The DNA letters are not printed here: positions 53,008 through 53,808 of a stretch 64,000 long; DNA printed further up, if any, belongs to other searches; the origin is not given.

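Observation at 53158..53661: fabG slot of the fatty-acid synthesis cluster occupied by a translationally coupled Cys-repeat lipoprotein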

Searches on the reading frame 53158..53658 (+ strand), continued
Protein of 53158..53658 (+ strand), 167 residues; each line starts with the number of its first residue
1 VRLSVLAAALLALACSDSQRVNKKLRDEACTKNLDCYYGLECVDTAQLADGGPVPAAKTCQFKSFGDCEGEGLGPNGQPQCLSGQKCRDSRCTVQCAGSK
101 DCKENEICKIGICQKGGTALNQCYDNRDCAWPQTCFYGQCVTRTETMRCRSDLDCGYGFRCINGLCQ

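Call 47: search_protein_families(library=pfam, proteins=[L047:2688-4517:+, L047:4998-6311:+, L047:4838-5359:+, L047:104-1072:-, L046:829-4635:-, L046:1442-2011:+, L046:2033-2833:+, L046:2843-3496:+, L046:4091-4555:+, L047:2168-2617:+], max_evalue=0.01)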
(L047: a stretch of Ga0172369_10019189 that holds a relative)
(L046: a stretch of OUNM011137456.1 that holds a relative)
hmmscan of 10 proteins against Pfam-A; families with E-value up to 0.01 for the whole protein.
L047:2688-4517:+ (610 aa): 1 family
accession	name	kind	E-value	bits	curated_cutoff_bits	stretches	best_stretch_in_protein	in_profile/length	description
PF13231.12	PMT_2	-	2e-10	41.6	26.1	1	145-308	2-159/160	Dolichyl-phosphate-mannose-protein mannosyltransferase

L047:4998-6311:+ (438 aa): 1 family
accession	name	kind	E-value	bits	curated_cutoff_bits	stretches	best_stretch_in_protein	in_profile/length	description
PF00198.28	2-oxoacid_dh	-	6.7e-23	81.8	23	2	338-420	148-228/232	2-oxoacid dehydrogenases acyltransferase (catalytic domain)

L047:4838-5359:+ (174 aa): 4 families
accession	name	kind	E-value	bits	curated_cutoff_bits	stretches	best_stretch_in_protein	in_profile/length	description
PF13508.13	Acetyltransf_7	-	1.4e-11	45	27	1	40-141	3-83/84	Acetyltransferase (GNAT) domain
PF00583.31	Acetyltransf_1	-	5.5e-10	40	20.7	1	28-140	27-116/116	Acetyltransferase (GNAT) family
PF13673.13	Acetyltransf_10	-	4.4e-09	36.8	23.6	1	22-146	10-113/128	Acetyltransferase (GNAT) domain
PF21926.2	FeeM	-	0.0014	18.9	27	1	81-143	79-139/158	N-acyl amino acid synthase FeeM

L047:104-1072:- (322 aa): 0 families

L046:829-4635:- (1269 aa): 2 families
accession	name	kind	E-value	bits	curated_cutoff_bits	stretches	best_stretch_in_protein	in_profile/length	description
PF01833.30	TIG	-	1.4e-07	31.8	20.9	2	667-748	1-81/84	IPT/TIG domain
PF09099.16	Qn_am_d_aIII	-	4.7e-07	30.5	22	1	666-735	1-69/82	Quinohemoprotein amine dehydrogenase, alpha subunit domain III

L046:1442-2011:+ (190 aa): 0 families

L046:2033-2833:+ (267 aa): 0 families

L046:2843-3496:+ (218 aa): 0 families

L046:4091-4555:+ (155 aa): 0 families

L047:2168-2617:+ (150 aa): 2 families
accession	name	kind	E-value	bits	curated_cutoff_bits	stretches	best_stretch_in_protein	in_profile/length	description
PF23416.1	DUF7107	-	1.2e-09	38.8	24.6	1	107-149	2-46/48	Domain of unknown function (DUF7107)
PF04706.18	Dickkopf_N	-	5.2e-07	30.3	25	1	30-79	2-51/51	Dickkopf N-terminal cysteine-rich region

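Call 53: search_protein_families(library=pfam, alignment_id=A1, max_evalue=0.01)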
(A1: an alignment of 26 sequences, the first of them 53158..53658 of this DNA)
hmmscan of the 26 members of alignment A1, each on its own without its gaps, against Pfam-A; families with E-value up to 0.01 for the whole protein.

A. member 1, window:53158-53658:+ (167 aa): 2 families
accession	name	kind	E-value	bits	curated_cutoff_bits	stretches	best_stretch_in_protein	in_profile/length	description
PF23416.1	DUF7107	-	2.3e-09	37.9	24.6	2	95-141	1-47/48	Domain of unknown function (DUF7107)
PF04706.18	Dickkopf_N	-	0.0038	18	25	1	122-167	1-51/51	Dickkopf N-terminal cysteine-rich region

B. families by the number of members that match (of 26 scanned): 3 families
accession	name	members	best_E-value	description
PF23416.1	DUF7107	26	3.2e-13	Domain of unknown function (DUF7107)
PF04706.18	Dickkopf_N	16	4.1e-06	Dickkopf N-terminal cysteine-rich region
PF01683.23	EB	5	0.00016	EB module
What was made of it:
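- On Pfam PF23416 DUF7107: All 26 orthologues match at E up to 0.01 (call 53).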

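Call 54: search_protein_families(library=ncbifam, alignment_id=A1, max_evalue=0.01)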
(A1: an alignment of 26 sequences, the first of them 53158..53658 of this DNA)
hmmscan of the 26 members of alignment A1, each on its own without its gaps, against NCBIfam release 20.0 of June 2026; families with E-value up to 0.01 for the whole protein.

A. member 1, window:53158-53658:+ (167 aa): 1 family
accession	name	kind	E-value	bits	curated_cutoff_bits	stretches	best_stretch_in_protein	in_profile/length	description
TIGR04201.1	Myxo_Cys_RPT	repeat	0.0066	16.5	25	1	149-166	5-22/22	Cys-rich repeat-containing protein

B. families by the number of members that match (of 26 scanned): 1 family
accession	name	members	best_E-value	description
TIGR04201.1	Myxo_Cys_RPT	14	6.6e-06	Cys-rich repeat-containing protein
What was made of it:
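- On NCBIfam TIGR04201 Myxo_Cys_RPT (TraA-type repeat): 14 of 26 orthologues match at E up to 0.01, with a best E of 6.6e-6 (call 54).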

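Call 55: search_protein_families(library=pfam, alignment_id=A2, max_evalue=0.01)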
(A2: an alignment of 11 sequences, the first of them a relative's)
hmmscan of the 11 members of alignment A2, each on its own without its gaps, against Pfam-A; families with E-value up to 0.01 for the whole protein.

A. member 1, P0313 (156 aa): 2 families
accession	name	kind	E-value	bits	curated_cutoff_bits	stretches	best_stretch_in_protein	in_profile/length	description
PF23416.1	DUF7107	-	5.9e-10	39.8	24.6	1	86-131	1-47/48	Domain of unknown function (DUF7107)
PF04706.18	Dickkopf_N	-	8.9e-06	26.4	25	1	28-84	2-51/51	Dickkopf N-terminal cysteine-rich region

B. families by the number of members that match (of 11 scanned): 5 families
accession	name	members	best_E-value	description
PF23416.1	DUF7107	11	5.9e-10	Domain of unknown function (DUF7107)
PF04706.18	Dickkopf_N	9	2.8e-07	Dickkopf N-terminal cysteine-rich region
PF01683.23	EB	3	2.5e-05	EB module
PF21164.2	Dumpy_DPY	2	0.0053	Dumpy, DPY module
PF01666.22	DX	1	0.0018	DX module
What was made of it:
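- On Pfam PF04706 Dickkopf_N: Some relatives pass: L047 at 30.3 bits and P0313 at 26.4 bits (calls 47, 55).
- Closest known: Dickkopf N-terminal cysteine-rich domain. Same: Some family members pass the Pfam threshold: L047 at 30.3 bits and P0313 at 26.4 bits (calls 47, 55).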

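Call 58: search_protein_families(library=pfam, proteins=[L025:8600-10744:-, L025:8654-10981:+, L008:2220-4574:-, L008:2131-4740:-, L047:57-572:+], max_evalue=0.001)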
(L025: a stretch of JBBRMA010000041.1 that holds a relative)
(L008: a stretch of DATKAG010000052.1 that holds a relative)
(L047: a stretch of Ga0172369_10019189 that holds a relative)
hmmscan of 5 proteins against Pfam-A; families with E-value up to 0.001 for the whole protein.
L025:8600-10744:- (715 aa): 0 families

L025:8654-10981:+ (776 aa): 8 families
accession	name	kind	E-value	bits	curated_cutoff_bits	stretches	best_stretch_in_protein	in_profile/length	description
PF08448.16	PAS_4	-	6e-33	113.8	23.1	2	157-267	1-110/110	PAS fold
PF02518.31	HATPase_c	-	4.2e-24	85.6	26.4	1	656-763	2-110/111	Histidine kinase-, DNA gyrase B-, and HSP90-like ATPase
PF00989.32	PAS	-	9.6e-24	84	22.6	2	152-262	2-113/113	PAS fold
PF13426.13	PAS_9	-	3.1e-18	66.4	27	2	161-263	1-102/103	PAS domain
PF13188.13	PAS_8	-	7e-16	57.9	21.8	2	284-322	1-38/65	PAS domain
PF08447.18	PAS_3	-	1.7e-14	54.3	25.6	1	439-526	2-89/89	PAS fold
PF00512.31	HisKA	-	1.3e-13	51.2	26.9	1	546-609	2-64/66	His Kinase A (phospho-acceptor) domain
PF12860.13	PAS_7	-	0.00098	19.7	27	0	291-408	2-114/115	PAS fold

L008:2220-4574:- (785 aa): 2 families
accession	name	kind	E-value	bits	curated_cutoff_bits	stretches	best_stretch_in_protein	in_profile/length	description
PF09586.16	YfhO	-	2.1e-11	43.4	28.5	1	703-759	778-834/835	Bacterial membrane protein YfhO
PF19510.5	DUF6044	-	0.00091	18.2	27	0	95-186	80-165/564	Protein of unknown function (DUF6044)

L008:2131-4740:- (870 aa): 0 families

L047:57-572:+ (172 aa): 0 families

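Call 60: find_encoding_contigs(protein=P0063, flank=6000, max_places=2)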
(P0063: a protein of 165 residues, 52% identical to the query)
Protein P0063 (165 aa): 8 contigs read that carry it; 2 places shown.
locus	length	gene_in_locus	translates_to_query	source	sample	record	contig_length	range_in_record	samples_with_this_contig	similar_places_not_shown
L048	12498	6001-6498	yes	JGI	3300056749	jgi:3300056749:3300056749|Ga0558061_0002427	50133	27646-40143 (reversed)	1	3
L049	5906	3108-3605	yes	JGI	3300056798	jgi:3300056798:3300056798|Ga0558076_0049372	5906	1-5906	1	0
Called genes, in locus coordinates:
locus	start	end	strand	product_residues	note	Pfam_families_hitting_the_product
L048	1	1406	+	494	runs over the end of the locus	-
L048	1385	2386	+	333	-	PF08100:Dimerisation, PF13649:Methyltransf_25 (faint), PF00891:Methyltransf_2, PF13489:Methyltransf_23 (weak), PF08242:Methyltransf_12 (weak)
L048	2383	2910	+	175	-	PF09835:DUF2062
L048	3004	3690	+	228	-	PF02620:YceD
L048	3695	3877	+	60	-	PF01783:Ribosomal_L32p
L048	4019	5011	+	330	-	PF00108:Thiolase_N, PF08545:ACP_syn_III, PF08541:ACP_syn_III_C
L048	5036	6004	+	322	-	PF00698:Acyl_transf_1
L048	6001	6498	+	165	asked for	PF23416:DUF7107 (faint)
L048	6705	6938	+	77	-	PF00550:PP-binding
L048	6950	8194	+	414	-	PF00109:ketoacyl-synt, PF02801:Ketoacyl-synt_C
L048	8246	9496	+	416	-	PF00464:SHMT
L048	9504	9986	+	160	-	PF22811:Zn_ribbon_NrdR, PF03477:ATP-cone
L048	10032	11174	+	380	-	PF00383:dCMP_cyt_deam_1, PF14437:MafB19-deam, PF01872:RibD_C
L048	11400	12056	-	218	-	PF00578:AhpC-TSA, PF08534:Redoxin, PF10417:1-cysPrx_C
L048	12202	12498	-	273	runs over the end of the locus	-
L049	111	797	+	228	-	PF02620:YceD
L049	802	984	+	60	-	PF01783:Ribosomal_L32p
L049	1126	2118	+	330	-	PF00108:Thiolase_N, PF08545:ACP_syn_III, PF08541:ACP_syn_III_C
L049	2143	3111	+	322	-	PF00698:Acyl_transf_1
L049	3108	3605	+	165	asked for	PF23416:DUF7107 (faint)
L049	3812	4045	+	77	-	PF00550:PP-binding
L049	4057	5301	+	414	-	PF00109:ketoacyl-synt, PF02801:Ketoacyl-synt_C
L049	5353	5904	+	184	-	?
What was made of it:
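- plsX is missing in L048 (call 60).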

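Call 61: find_encoding_contigs(protein=P0055, flank=6000, max_places=2)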
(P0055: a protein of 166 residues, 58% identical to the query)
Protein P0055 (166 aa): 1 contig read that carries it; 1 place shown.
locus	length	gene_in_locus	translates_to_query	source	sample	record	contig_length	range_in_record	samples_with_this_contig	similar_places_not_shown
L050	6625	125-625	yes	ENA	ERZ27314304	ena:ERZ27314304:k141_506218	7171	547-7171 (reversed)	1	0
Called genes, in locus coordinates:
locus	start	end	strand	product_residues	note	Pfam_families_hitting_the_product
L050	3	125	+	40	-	?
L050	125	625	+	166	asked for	PF23416:DUF7107 (weak)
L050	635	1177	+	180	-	PF04542:Sigma70_r2, PF08281:Sigma70_r4_2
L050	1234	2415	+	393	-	PF25919:BSH_CusB (faint), PF25917:BSH_RND (weak), PF25973:BSH_CzcB, PF25876:HH_MFP_RND, PF25989:YknX_C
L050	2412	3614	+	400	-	PF12704:MacB_PCD, PF02687:FtsX (weak)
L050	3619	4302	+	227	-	PF00005:ABC_tran, PF02463:SMC_N (faint), PF13304:AAA_21 (faint)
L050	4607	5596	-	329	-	PF01757:Acyl_transf_3, PF07786:HGSNAT_cat (faint)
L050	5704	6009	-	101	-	PF01850:PIN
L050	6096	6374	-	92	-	PF22513:FitA-like_RHH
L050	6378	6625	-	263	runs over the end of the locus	?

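Call 74: predict_structure(alignment_id=A3)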
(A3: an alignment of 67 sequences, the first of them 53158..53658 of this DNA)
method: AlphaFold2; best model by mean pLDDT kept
length: 167 residues; sequences in the alignment: 67
mean_pLDDT: 74.7   pTM: 0.50
mean pLDDT of the five models: 74.7, 72.4, 72.3, 71.8, 71.4
residues with pLDDT >= 90: 17; 70-90: 99; 50-70: 43; < 50: 8
segments of 3 or more residues with pLDDT < 50: 16-19, 51-53
pLDDT, mean of each block of 10 residues (from residue 1): 62 53 82 88 70 65 90 78 86 88 84 69 69 71 65 75 79
secondary structure, 60 per line:
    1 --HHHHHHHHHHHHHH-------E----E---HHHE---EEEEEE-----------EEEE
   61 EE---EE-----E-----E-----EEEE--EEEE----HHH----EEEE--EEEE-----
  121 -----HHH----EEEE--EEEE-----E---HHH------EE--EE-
elements in order: H3-16 E40-45 E57-62 E85-88 E91-94 E106-109 E112-115 E133-136 E139-142
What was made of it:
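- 53158..53202 (+): Signal peptide with lipobox L-A-L-A-C. Cys15 (53200-53202) is the predicted lipidated N-terminus. The AF2 model shows a helix at residues 3-16 (call 74).
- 53245..53337 (+): Module 1 (aa 30-60, C-x5-C-x5-C-x17-C). It carries a variable-length Ala/Gly/Pro-rich insert in its last loop. Strands 40-45 and 57-62 in the model (call 74).
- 53443..53496 (+): Module 3 (aa 96-113, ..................). Hairpin at 106-109 and 112-115 (call 74).
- Tried and rejected: A deeper 67-sequence alignment barely improved the model, from pLDDT 73.8 to 74.7 (call 74).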

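Call 77: fold_search(model_id=the predicted structure, library=pdb)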
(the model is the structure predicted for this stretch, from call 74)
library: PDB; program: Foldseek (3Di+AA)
matches with E <= 10: 31; with E <= 0.001: 0
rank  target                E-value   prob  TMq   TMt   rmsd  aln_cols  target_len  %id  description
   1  3s8v_X                2.4e-01  0.41  0.18  0.38  11.0        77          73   23  Crystal structure of LRP6-Dkk1 complex (released 2011-10-26)
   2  2qsk                  3.7e-01  0.14  0.13  0.21  11.9        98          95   20  Atomic-resolution crystal structure of the Recombinant form of Scytovirin (released 2007-11-27)
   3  1imt_MODEL_1_A        6.3e-01  0.23  0.18  0.33  10.1        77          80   16  MAMBA INTESTINAL TOXIN 1, NMR, 39 STRUCTURES (released 1999-04-20)
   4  7rz3_MODEL_1_A        8.7e-01  0.20  0.20  0.35   7.9        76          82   22  The solution structure of remipede double-ICK toxin phi-Xibalbin3-Xt3a (released 2022-08-31)
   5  8em7_A                9.3e-01  0.02  0.10  0.01  16.3       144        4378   26  Cryo-EM structure of LRP2 at pH 5.2 (released 2023-02-08)
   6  2n8f_MODEL_1_A        9.9e-01  0.07  0.14  0.27  10.9        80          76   19  Chemical shift assignments and structure calculation of spider toxin pi-hexatoxin-Hi1a (released 2016-10-19)
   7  8oz3_C                1.1e+00  0.02  0.10  0.12  16.5       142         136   15  Crystal structure of scFv ATOR 1017 bound to human 4-1BB (released 2024-03-13)
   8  5o57_MODEL_1_A        1.1e+00  0.25  0.16  0.26   8.3        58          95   29  Solution Structure of the N-terminal Region of Dkk4 (released 2018-06-13)
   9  1pcn                  1.6e+00  0.09  0.20  0.33  10.8       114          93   14  SOLUTION STRUCTURE OF PORCINE PANCREATIC PROCOLIPASE AS DETERMINED FROM 1H HOMONUCLEAR TWO-AND THREE-DIMENSIONAL NMR (released 1994-12-20)
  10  8fey_MODEL_1_A        1.9e+00  0.44  0.16  0.67   3.2        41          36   17  Solution structure of Pmu1a (released 2023-03-29)
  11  2roo_MODEL_1_A        2.2e+00  0.35  0.18  0.57   2.0        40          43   20  Solution structure of Magi4, a spider toxin from Macrothele gigas (released 2009-04-07)
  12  1lpb_A                2.3e+00  0.12  0.19  0.33  10.2        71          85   20  THE 2.46 ANGSTROMS RESOLUTION STRUCTURE OF THE PANCREATIC LIPASE COLIPASE COMPLEX INHIBITED BY A C11 ALKYL PHOSPHONATE (released 1994-11-01)
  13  2n8k_MODEL_1_A        2.3e+00  0.06  0.17  0.29  10.7        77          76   19  Chemical Shift Assignments and Structure Determination for spider toxin, U33-theraphotoxin-Cg1c (released 2016-08-31)
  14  1wqb_MODEL_1_A        3.0e+00  0.08  0.09  0.37   6.3        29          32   41  Three-dimensional Solution Strucutre of Aptotoxin VII, from the venom of a Trap-door Spider (released 2005-12-13)
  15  8e1z_B                3.6e+00  0.03  0.18  0.19  13.7       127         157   13  Crystal structure of Plasmodium falciparum ookinete surface antigen Pfs28 (released 2022-11-30)
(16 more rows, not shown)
